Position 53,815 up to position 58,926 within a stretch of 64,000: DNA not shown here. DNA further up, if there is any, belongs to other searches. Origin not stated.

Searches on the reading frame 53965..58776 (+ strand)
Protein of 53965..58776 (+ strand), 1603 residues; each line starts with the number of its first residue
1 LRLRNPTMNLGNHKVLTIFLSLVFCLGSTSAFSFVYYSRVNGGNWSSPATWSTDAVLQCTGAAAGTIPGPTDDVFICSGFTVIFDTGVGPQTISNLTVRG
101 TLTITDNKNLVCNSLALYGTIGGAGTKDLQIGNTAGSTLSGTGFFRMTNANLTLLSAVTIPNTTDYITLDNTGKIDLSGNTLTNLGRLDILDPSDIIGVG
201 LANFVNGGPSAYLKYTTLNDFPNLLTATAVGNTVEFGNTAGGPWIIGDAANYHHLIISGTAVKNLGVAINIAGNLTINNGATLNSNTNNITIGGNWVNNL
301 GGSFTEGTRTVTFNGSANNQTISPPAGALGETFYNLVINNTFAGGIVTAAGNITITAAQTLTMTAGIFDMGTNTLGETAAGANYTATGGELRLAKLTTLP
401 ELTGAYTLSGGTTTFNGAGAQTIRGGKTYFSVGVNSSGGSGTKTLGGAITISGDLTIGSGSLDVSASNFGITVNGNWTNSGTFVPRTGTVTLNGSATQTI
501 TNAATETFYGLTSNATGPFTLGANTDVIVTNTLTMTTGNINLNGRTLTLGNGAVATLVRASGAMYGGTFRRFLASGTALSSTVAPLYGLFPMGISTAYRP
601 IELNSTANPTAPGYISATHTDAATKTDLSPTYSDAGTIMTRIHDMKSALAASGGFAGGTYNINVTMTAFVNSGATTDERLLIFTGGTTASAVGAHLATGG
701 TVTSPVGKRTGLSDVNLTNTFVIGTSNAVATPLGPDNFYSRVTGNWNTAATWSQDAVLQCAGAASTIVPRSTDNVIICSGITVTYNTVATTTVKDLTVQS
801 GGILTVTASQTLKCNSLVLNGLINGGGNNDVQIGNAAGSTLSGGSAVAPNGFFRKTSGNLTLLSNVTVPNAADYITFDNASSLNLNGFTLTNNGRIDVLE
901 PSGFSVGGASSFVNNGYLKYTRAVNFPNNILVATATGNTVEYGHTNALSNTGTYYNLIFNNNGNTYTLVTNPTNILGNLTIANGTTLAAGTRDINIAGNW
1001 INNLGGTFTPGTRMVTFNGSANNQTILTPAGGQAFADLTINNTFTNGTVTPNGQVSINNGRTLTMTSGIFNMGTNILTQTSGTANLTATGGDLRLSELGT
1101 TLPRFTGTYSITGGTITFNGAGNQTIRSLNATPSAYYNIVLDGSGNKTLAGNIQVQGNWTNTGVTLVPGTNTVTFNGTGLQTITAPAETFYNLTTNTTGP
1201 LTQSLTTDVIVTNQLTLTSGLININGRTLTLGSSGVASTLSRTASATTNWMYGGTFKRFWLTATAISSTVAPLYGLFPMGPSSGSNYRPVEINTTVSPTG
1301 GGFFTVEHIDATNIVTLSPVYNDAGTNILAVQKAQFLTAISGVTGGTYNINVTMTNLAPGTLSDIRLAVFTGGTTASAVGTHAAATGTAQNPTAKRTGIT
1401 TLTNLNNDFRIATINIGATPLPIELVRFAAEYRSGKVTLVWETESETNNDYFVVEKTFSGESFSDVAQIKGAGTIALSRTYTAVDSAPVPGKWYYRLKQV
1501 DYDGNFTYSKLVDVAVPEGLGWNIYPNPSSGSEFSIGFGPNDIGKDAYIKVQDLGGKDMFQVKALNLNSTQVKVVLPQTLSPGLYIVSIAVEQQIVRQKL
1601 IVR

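Call 83: search_protein_families(library=pfam, proteins=[window:53965-58776:+], max_evalue=0.00001)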
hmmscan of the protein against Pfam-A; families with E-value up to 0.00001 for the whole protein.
window:53965-58776:+ (1603 aa): 1 family
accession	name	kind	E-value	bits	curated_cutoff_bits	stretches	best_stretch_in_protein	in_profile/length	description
PF18962.6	Por_Secre_tail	-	1.9e-06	28.5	27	1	1524-1602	1-75/75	Secretion system C-terminal sorting domain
